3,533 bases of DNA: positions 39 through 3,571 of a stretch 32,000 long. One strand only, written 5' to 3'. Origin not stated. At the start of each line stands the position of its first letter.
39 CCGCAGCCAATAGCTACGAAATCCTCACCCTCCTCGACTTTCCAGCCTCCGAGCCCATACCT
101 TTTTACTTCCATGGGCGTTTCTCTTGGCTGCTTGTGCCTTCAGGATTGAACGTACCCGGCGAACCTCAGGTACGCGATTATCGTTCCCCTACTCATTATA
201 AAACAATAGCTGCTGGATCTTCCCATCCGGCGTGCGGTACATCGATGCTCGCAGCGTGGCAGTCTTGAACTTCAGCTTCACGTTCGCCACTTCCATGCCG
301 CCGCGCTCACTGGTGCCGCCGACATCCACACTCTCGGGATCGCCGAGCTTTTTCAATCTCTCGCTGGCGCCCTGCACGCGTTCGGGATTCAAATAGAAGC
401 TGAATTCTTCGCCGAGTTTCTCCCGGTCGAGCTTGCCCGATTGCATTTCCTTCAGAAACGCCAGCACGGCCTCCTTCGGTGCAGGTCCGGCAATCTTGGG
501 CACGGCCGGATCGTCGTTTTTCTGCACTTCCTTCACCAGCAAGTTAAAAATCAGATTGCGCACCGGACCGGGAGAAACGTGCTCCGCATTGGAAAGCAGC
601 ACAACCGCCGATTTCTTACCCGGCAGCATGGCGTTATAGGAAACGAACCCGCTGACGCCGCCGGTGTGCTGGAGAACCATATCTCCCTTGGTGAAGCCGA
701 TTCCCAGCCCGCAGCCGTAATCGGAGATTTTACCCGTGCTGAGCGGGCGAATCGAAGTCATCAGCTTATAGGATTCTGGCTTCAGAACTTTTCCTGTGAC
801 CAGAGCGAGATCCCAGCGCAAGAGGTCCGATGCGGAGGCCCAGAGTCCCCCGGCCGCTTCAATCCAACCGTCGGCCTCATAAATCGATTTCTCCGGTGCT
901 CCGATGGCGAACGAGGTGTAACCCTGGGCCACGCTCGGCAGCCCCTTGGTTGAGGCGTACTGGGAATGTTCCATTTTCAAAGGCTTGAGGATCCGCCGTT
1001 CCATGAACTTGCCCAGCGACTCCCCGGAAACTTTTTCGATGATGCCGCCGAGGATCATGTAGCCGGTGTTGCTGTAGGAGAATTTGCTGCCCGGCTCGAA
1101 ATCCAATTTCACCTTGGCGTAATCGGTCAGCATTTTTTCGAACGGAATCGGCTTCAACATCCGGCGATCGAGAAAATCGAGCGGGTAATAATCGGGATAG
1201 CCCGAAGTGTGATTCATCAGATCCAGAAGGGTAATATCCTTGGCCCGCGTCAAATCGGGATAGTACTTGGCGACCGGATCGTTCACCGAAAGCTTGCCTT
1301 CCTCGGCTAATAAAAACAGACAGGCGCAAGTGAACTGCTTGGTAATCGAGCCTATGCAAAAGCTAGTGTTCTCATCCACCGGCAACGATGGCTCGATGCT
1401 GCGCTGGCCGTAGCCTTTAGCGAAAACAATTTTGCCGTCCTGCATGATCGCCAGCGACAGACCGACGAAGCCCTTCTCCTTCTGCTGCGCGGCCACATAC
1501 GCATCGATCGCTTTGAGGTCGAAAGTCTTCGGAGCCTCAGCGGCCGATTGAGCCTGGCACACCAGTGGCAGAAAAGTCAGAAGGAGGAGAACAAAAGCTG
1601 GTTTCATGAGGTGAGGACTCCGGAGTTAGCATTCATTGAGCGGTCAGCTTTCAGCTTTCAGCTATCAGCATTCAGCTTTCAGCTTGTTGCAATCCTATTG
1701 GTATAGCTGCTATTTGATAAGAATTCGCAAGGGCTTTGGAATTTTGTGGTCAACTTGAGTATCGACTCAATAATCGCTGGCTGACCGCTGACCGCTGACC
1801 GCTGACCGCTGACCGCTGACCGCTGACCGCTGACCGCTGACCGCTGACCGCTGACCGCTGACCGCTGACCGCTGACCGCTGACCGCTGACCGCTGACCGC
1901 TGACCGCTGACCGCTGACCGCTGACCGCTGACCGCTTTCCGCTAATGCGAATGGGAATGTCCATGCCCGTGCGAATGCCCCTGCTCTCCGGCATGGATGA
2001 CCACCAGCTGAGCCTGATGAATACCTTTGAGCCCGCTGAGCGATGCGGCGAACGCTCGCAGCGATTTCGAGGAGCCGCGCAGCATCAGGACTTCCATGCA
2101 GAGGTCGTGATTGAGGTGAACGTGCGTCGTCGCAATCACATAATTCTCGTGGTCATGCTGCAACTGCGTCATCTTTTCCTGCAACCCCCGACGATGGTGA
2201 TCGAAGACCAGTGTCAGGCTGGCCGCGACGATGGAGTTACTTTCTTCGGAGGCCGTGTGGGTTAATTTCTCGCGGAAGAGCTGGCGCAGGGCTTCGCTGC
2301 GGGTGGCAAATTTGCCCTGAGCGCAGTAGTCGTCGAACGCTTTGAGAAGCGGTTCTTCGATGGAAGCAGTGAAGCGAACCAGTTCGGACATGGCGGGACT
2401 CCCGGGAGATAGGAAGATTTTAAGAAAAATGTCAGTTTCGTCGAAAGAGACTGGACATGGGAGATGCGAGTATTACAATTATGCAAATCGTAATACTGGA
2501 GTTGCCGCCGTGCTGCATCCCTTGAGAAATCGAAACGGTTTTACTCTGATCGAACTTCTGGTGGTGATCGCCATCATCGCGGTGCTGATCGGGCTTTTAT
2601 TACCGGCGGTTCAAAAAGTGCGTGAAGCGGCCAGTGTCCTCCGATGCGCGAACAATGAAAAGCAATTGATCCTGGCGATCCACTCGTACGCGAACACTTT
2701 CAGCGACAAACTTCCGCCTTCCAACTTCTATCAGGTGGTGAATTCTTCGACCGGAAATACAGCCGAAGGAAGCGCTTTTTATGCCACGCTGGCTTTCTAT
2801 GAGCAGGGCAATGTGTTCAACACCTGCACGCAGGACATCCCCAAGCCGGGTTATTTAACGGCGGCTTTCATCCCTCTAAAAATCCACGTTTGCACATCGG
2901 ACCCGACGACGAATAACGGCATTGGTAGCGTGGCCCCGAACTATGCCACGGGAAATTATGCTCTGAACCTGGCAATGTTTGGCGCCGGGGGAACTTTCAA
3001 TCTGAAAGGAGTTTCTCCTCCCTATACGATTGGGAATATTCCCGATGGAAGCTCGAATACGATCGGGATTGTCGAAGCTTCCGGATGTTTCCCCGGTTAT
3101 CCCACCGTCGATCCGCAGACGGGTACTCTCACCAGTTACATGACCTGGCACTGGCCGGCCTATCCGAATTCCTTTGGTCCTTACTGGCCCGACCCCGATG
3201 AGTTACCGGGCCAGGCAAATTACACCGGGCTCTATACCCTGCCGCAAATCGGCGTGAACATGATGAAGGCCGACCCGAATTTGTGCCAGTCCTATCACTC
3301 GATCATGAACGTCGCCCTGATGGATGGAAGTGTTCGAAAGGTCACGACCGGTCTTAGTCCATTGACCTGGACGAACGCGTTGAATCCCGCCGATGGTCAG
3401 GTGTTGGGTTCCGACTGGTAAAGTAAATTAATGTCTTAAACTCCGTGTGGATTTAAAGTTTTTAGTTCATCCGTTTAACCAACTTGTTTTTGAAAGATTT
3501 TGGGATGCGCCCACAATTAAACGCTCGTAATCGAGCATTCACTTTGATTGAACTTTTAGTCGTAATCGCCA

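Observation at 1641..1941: Inverted arrays of a 7-nt unit flanking a 91-nt spacer: a dispersed (CNNTCAG)n-spacer-(CTGANNG)n element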

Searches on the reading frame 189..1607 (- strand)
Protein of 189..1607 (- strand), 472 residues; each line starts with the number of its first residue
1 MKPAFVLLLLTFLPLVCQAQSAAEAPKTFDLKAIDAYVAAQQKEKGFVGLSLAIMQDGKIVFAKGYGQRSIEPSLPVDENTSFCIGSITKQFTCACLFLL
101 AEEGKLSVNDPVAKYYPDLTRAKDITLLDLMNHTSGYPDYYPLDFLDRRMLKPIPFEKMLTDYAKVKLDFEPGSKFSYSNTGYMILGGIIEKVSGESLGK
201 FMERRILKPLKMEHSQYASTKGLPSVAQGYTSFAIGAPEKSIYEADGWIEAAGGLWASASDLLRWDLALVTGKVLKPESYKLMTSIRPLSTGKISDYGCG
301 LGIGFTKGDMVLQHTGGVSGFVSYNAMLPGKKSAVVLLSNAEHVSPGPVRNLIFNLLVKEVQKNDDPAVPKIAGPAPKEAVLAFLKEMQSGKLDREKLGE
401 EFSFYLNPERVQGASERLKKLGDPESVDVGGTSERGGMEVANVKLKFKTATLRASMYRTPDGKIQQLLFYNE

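Call 9: search_protein_families(library=pfam, proteins=[window:189-1607:-])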
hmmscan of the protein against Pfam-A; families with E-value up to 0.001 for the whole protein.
window:189-1607:- (472 aa): 1 family
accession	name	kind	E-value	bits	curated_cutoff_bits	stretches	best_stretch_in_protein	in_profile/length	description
PF00144.29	Beta-lactamase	-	2.3e-72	244.4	27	1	34-344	1-313/329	Beta-lactamase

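Call 45: find_encoding_contigs(protein=window:189-1607:-, flank=10000, max_places=5)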
Protein window:189-1607:- (472 aa): 1 contig read that carries it; 1 place shown.
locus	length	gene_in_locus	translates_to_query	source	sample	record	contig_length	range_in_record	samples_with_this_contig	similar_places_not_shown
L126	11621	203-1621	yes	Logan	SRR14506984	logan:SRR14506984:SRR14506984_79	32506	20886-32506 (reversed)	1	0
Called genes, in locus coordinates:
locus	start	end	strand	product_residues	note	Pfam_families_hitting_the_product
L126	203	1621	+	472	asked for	PF00144:Beta-lactamase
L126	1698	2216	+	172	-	-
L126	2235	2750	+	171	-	-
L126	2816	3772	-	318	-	PF01261:AP_endonuc_2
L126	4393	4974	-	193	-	PF15593:Imm42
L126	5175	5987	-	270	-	PF00970:FAD_binding_6 (weak), PF00175:NAD_binding_1 (faint), PF10418:DHODB_Fe-S_bind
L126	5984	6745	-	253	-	PF01479:S4, PF00849:PseudoU_synth_2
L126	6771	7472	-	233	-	PF04337:DUF480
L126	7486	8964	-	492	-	PF03150:CCP_MauG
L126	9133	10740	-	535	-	-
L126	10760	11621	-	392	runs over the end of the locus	PF01041:DegT_DnrJ_EryC1, PF00266:Aminotran_5 (weak)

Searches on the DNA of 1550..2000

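Call 67: search_rna_families(source=window, start=1550, end=2000, threshold=evalue, max_evalue=1)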
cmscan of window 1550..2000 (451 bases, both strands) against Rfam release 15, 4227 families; matches with E-value up to 1: 0.
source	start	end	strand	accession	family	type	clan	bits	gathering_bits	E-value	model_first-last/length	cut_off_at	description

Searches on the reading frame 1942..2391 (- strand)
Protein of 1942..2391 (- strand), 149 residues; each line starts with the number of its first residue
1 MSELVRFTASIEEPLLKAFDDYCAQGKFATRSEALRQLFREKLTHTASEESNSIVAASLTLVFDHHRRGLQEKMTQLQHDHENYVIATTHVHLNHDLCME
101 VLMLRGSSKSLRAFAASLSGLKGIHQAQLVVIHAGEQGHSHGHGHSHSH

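Call 9: search_protein_families(library=pfam, proteins=[window:1942-2391:-])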
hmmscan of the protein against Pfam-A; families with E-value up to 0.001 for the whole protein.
window:1942-2391:- (149 aa): 2 families
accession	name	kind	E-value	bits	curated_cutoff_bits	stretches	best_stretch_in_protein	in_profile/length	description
PF08753.17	NikR_C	-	4.3e-28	97.8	22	1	57-132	2-77/77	NikR C terminal nickel binding domain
PF01402.27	RHH_1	-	6e-05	23.3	20.5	1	6-43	1-37/39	Ribbon-helix-helix protein, copG family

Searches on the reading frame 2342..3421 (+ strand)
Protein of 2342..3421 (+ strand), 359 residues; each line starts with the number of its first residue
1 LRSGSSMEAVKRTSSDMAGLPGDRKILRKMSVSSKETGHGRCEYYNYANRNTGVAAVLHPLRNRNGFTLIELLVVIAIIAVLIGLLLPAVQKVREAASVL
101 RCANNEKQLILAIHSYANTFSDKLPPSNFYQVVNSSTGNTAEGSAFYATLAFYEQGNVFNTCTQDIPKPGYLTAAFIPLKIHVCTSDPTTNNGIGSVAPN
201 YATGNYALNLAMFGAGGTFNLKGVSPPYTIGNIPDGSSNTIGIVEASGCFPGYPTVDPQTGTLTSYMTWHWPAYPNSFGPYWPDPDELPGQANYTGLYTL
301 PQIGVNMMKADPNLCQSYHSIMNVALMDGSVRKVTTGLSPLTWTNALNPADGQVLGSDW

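Call 9: search_protein_families(library=pfam, proteins=[window:2342-3421:+])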
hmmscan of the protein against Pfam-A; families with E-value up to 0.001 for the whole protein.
window:2342-3421:+ (359 aa): 2 families
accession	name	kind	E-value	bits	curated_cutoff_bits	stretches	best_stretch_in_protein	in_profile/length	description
PF07596.16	SBP_bac_10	-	4.8e-18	66.6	23.3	1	91-336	1-263/268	Protein of unknown function (DUF1559)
PF07963.17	N_methyl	-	7.9e-09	35.2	21.2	1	62-87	2-27/27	Prokaryotic N-terminal methylation motif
